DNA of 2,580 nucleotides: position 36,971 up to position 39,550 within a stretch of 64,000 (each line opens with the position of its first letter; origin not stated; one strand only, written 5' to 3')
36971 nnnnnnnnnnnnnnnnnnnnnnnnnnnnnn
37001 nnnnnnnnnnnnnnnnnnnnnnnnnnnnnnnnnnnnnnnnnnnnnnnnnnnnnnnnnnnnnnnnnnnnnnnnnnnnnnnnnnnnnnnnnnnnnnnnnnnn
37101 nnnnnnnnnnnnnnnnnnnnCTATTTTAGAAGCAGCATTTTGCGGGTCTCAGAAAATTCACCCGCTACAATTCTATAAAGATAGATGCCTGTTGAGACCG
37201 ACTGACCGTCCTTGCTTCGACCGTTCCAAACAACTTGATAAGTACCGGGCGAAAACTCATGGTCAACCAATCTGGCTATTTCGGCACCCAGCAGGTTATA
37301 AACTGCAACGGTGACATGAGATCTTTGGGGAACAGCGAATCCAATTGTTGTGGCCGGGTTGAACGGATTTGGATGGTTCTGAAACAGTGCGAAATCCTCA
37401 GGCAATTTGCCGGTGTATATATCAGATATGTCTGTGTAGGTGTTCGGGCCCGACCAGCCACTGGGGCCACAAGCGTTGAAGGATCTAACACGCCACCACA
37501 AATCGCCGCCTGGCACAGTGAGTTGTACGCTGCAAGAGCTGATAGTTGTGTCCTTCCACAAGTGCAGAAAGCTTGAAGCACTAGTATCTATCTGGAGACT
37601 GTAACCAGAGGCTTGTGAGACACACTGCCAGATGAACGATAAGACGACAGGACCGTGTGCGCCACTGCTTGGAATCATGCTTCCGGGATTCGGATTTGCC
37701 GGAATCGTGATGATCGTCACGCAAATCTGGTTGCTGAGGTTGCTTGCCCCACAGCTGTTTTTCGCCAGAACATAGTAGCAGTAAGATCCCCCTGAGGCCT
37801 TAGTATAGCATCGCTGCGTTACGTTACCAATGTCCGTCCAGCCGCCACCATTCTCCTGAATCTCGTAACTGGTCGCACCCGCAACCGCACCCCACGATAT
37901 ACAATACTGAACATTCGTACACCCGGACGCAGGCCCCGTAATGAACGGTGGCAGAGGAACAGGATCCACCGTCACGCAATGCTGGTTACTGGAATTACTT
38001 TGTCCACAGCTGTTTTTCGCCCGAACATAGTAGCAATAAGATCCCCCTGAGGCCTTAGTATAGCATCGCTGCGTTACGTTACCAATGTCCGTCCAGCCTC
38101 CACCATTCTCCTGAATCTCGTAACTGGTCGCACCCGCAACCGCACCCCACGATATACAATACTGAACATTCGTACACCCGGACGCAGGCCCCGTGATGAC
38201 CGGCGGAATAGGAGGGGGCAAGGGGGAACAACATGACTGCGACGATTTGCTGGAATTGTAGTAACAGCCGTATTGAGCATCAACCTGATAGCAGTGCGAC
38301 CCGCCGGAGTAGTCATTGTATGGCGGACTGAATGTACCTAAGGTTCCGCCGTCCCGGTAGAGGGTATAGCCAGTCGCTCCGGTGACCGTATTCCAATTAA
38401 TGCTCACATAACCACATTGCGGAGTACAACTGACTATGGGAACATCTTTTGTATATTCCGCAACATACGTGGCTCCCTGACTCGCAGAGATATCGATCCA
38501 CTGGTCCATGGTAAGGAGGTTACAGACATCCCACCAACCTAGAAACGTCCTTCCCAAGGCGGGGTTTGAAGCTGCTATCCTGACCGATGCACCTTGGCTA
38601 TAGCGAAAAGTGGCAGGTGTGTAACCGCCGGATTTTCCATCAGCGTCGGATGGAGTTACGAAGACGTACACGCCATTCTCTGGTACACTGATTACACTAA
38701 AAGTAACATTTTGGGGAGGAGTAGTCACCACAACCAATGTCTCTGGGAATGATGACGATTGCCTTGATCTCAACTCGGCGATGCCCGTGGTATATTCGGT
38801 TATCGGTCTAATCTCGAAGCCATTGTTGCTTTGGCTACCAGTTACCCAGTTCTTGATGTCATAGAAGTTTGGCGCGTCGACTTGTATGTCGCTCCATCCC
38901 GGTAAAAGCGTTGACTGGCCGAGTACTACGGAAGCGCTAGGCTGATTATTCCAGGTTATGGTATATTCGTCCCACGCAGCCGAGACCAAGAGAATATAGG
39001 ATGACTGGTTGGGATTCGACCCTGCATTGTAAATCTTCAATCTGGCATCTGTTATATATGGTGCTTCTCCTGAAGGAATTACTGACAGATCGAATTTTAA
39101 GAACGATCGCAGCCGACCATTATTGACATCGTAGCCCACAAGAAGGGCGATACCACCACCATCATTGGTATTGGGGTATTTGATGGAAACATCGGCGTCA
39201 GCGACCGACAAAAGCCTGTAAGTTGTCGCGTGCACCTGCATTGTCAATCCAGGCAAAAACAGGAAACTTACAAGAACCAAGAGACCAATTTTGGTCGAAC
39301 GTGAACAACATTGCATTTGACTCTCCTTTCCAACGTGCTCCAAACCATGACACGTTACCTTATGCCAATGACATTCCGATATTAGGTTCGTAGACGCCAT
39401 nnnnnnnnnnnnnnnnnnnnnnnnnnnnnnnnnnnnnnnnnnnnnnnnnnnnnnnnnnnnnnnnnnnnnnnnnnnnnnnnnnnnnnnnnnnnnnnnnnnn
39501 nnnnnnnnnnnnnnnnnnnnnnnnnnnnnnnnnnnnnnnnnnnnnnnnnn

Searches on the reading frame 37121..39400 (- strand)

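Call 15: search_protein_families(library=pfam, proteins=[window:37121-39400:-], max_evalue=0.01)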
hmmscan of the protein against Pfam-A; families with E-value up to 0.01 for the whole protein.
window:37121-39400:- (759 aa): 6 families
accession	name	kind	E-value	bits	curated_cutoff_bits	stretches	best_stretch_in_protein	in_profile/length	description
PF24517.2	CBM96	-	2.2e-15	57.3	26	1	62-224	4-162/164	Carbohydrate-binding module family 96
PF13860.13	FlgD_ig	-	7.9e-06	26.2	27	1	689-746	17-75/79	FlgD Ig-like domain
PF19408.5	PKD_6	-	0.00016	22.4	25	0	396-472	2-79/82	PKD-like domain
PF13585.12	CHU_C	-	0.00033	21.2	27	1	694-746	27-72/86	CHU_C Type IX secretion signal domain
PF18962.6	Por_Secre_tail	-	0.00052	20.7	27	1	677-755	3-73/75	Secretion system C-terminal sorting domain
PF24489.1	Ig_J_second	-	0.0046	17.4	27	0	452-469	68-85/105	Tip attachment protein J second Ig-like domain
